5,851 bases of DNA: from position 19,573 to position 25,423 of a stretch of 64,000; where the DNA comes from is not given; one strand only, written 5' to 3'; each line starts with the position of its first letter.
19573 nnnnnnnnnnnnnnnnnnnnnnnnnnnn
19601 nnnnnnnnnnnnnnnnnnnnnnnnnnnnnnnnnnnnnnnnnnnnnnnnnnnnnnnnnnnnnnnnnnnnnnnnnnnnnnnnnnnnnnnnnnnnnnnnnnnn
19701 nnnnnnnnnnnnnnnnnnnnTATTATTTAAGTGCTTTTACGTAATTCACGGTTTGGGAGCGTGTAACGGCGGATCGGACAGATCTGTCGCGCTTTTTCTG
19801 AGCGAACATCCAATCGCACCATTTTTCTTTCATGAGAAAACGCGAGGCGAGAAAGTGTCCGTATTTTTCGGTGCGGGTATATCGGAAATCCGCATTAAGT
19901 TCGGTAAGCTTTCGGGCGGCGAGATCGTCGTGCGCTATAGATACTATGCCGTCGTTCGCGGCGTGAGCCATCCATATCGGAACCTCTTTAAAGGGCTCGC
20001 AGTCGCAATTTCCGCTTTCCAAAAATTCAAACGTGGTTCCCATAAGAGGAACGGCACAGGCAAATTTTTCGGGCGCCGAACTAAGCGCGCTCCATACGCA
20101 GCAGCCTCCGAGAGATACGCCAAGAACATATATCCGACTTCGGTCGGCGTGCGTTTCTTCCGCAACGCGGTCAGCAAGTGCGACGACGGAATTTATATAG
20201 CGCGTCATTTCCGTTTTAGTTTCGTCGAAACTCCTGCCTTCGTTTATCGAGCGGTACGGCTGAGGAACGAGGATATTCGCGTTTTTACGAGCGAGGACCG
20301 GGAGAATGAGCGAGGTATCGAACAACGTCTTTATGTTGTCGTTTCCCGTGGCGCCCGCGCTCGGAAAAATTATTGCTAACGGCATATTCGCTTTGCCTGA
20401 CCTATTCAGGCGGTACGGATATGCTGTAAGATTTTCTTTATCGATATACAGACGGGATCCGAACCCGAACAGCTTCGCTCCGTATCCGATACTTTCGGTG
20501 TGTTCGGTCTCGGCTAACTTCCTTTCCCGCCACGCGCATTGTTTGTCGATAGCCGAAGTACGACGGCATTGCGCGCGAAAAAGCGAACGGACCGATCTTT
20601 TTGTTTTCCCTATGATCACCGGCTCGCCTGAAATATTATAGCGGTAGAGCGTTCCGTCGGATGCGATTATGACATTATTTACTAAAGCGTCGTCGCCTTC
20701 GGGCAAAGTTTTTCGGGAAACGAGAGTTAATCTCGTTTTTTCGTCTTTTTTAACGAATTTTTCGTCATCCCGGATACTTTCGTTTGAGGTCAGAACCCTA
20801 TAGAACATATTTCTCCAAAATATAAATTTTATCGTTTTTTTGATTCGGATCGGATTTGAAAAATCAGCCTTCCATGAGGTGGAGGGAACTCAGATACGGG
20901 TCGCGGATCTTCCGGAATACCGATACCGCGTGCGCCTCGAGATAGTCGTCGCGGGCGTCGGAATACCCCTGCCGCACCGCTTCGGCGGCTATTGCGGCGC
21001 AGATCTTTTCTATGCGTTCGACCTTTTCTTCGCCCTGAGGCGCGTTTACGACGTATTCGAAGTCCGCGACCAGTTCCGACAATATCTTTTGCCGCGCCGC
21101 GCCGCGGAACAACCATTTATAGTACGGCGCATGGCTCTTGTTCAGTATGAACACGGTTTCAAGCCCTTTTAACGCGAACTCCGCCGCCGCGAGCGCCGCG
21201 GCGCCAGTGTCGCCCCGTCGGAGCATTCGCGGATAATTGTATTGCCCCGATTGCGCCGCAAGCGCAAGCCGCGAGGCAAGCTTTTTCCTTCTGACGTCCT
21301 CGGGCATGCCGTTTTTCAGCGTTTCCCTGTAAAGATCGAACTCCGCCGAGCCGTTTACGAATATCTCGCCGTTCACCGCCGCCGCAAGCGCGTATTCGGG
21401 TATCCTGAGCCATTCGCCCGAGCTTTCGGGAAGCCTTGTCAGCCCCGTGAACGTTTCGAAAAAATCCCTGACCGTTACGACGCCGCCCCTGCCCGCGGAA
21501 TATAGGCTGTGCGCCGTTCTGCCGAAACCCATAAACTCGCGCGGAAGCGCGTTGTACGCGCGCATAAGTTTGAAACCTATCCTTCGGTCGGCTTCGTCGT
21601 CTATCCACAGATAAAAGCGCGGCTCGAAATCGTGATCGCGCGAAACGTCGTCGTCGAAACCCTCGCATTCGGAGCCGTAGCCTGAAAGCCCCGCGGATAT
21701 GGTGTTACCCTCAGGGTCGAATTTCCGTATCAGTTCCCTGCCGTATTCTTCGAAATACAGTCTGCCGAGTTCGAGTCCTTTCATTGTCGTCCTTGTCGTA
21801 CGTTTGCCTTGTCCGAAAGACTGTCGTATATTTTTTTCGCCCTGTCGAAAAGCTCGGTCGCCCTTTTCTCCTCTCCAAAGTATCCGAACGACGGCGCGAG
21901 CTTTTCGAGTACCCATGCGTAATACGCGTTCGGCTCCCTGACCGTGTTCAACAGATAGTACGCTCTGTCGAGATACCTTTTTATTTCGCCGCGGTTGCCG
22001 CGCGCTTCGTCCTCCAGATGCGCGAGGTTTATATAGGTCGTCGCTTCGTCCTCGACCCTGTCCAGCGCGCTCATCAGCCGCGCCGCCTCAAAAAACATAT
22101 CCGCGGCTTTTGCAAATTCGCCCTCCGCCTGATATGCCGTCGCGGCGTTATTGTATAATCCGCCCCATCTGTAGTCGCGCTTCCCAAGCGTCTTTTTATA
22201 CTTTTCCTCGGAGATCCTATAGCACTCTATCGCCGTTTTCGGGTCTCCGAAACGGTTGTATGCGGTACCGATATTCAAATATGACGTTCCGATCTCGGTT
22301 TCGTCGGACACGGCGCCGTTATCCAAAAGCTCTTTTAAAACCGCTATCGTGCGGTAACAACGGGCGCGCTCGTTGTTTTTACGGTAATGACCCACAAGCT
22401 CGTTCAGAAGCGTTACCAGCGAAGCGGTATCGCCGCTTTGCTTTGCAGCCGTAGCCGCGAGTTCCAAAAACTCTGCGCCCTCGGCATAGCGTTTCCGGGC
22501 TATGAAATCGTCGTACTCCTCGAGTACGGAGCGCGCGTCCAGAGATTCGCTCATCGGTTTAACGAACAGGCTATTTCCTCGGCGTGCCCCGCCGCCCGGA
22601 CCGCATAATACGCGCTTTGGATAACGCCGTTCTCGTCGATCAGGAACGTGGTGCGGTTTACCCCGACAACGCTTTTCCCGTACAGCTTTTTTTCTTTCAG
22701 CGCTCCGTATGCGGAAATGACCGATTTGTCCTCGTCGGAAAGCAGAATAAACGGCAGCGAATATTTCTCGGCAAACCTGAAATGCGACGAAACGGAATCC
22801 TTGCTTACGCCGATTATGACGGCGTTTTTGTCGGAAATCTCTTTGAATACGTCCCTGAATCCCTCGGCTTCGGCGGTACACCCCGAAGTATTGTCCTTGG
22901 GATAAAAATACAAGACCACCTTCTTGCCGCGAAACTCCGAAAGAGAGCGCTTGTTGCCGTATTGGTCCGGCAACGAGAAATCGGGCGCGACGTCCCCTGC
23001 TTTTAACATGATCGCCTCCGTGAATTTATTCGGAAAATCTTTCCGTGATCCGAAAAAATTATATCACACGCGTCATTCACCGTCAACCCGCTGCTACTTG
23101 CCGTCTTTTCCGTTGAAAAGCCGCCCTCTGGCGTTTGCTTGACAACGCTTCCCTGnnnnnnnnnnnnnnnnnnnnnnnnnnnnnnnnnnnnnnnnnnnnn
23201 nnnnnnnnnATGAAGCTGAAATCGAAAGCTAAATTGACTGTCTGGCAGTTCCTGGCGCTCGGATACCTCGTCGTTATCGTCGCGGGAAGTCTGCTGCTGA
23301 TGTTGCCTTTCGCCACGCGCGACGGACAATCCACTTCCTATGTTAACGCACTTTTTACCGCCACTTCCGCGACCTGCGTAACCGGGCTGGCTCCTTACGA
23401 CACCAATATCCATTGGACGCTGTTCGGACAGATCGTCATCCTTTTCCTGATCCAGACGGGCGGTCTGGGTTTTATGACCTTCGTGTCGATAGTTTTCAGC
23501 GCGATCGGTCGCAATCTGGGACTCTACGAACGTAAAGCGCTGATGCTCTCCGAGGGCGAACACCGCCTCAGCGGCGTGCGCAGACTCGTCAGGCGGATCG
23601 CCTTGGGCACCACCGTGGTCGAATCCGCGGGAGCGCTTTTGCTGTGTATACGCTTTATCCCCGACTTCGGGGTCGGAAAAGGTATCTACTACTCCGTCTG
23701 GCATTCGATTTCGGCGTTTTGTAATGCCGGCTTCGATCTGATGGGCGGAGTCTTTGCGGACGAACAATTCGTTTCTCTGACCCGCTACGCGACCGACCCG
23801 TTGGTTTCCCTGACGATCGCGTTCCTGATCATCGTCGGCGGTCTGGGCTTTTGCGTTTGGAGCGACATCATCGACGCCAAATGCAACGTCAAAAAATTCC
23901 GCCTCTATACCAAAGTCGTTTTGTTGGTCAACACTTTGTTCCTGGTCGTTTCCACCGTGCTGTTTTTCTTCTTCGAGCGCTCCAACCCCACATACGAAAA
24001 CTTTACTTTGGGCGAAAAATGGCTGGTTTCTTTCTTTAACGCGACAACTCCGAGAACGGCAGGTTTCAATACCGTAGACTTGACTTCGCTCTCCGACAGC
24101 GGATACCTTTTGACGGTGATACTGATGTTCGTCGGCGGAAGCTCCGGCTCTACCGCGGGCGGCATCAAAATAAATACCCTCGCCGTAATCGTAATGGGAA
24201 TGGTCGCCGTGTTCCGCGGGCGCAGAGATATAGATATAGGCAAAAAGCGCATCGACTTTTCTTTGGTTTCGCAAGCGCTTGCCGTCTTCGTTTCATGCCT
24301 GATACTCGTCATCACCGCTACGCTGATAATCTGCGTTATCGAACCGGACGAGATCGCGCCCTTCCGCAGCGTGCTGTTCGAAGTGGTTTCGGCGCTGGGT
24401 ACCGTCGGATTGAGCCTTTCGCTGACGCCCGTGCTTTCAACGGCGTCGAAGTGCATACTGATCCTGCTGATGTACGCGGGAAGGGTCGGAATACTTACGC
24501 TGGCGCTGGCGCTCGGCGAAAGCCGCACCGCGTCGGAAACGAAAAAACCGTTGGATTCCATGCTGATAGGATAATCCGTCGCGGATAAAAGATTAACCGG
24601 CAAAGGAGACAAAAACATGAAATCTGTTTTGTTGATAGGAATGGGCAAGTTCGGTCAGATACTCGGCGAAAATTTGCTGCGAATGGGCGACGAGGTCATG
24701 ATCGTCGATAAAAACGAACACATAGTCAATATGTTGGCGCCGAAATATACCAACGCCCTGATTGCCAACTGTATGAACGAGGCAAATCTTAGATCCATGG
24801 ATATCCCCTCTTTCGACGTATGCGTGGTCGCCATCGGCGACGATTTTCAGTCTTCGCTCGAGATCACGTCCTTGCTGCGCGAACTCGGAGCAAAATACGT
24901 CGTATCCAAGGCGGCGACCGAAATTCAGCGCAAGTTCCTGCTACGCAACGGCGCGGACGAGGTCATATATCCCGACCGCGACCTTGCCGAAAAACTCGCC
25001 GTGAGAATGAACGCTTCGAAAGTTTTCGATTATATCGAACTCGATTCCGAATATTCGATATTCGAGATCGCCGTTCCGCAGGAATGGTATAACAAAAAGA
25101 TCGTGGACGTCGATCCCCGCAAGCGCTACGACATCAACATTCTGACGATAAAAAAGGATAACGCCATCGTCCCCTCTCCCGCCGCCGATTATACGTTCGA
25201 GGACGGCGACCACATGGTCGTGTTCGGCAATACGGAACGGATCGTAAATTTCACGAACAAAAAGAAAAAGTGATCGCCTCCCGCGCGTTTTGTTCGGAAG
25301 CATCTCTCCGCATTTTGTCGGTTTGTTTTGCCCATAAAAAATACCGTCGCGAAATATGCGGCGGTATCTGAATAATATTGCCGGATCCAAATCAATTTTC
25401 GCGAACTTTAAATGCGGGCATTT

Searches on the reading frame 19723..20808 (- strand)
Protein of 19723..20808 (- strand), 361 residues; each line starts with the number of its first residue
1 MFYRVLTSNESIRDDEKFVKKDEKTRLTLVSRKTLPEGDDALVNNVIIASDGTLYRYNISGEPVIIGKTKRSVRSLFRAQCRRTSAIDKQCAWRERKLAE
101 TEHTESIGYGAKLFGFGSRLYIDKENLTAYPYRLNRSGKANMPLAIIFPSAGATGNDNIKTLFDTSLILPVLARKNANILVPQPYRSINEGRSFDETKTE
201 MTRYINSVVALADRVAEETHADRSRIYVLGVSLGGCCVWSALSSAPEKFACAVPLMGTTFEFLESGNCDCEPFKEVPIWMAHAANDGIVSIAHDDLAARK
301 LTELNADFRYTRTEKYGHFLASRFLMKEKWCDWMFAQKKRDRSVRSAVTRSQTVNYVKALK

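Call 35: search_protein_families(library=pfam, proteins=[window:19723-20808:-])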
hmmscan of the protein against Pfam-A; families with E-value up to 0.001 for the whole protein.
window:19723-20808:- (361 aa): 4 families
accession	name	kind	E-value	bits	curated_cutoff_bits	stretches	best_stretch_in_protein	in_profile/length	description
PF00326.27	Peptidase_S9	-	7.4e-09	35.8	22.6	1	169-257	7-97/213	Prolyl oligopeptidase family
PF02230.22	Abhydrolase_2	-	1.6e-05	25.3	23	1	197-327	79-208/217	Phospholipase/Carboxylesterase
PF00561.26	Abhydrolase_1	-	0.00053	20.2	25.8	0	202-257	48-102/245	alpha/beta hydrolase fold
PF12146.15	Hydrolase_4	-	0.00059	19.7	27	0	200-258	54-109/239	Serine aminopeptidase, S33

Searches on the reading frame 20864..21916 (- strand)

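Call 35: search_protein_families(library=pfam, proteins=[window:20864-21916:-])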
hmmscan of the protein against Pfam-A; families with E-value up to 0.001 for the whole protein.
window:20864-21916:- (350 aa): 1 family
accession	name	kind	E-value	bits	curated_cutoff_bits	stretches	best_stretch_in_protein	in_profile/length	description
PF13228.11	DUF4037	-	1.1e-31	110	22.1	1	169-269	1-101/101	Domain of unknown function (DUF4037)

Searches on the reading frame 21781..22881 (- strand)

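Call 35: search_protein_families(library=pfam, proteins=[window:21781-22881:-])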
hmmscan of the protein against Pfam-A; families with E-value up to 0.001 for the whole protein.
window:21781-22881:- (366 aa): 4 families
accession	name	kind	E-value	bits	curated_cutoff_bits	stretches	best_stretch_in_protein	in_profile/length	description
PF13424.12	TPR_12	-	1.5e-12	47.9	30.1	2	197-269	2-74/77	Tetratricopeptide repeat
PF00515.34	TPR_1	-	3.2e-06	27.2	27.8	0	200-222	3-25/34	Tetratricopeptide repeat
PF14938.12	SNAP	-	0.00031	20.8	25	1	242-356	37-149/282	Soluble NSF attachment protein, SNAP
PF13428.12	TPR_14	-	0.00078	20.3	23.5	0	202-228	5-31/44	Tetratricopeptide repeat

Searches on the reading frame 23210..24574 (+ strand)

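Call 35: search_protein_families(library=pfam, proteins=[window:23210-24574:+])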
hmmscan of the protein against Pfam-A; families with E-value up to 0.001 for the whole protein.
window:23210-24574:+ (454 aa): 1 family
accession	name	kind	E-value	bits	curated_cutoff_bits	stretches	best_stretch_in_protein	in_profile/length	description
PF02386.22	TrkH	-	8.7e-56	189.8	27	1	21-434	45-489/502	Cation transport protein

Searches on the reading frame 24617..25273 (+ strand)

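Call 35: search_protein_families(library=pfam, proteins=[window:24617-25273:+])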
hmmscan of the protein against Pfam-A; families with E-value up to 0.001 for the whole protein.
window:24617-25273:+ (218 aa): 4 families
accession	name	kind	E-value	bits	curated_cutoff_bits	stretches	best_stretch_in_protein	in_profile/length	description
PF02254.24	TrkA_N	-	1.7e-22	80.3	23.8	1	4-119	1-116/116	TrkA-N domain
PF02080.26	TrkA_C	-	1.4e-09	38.2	27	1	149-209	4-63/71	TrkA-C domain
PF03807.23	F420_oxidored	-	0.00018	22.4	21.6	1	5-56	3-52/94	NADP oxidoreductase coenzyme F420-dependent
PF03435.24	Sacchrp_dh_NADP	-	0.0009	20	25.1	0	4-98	1-99/129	Saccharopine dehydrogenase NADP binding domain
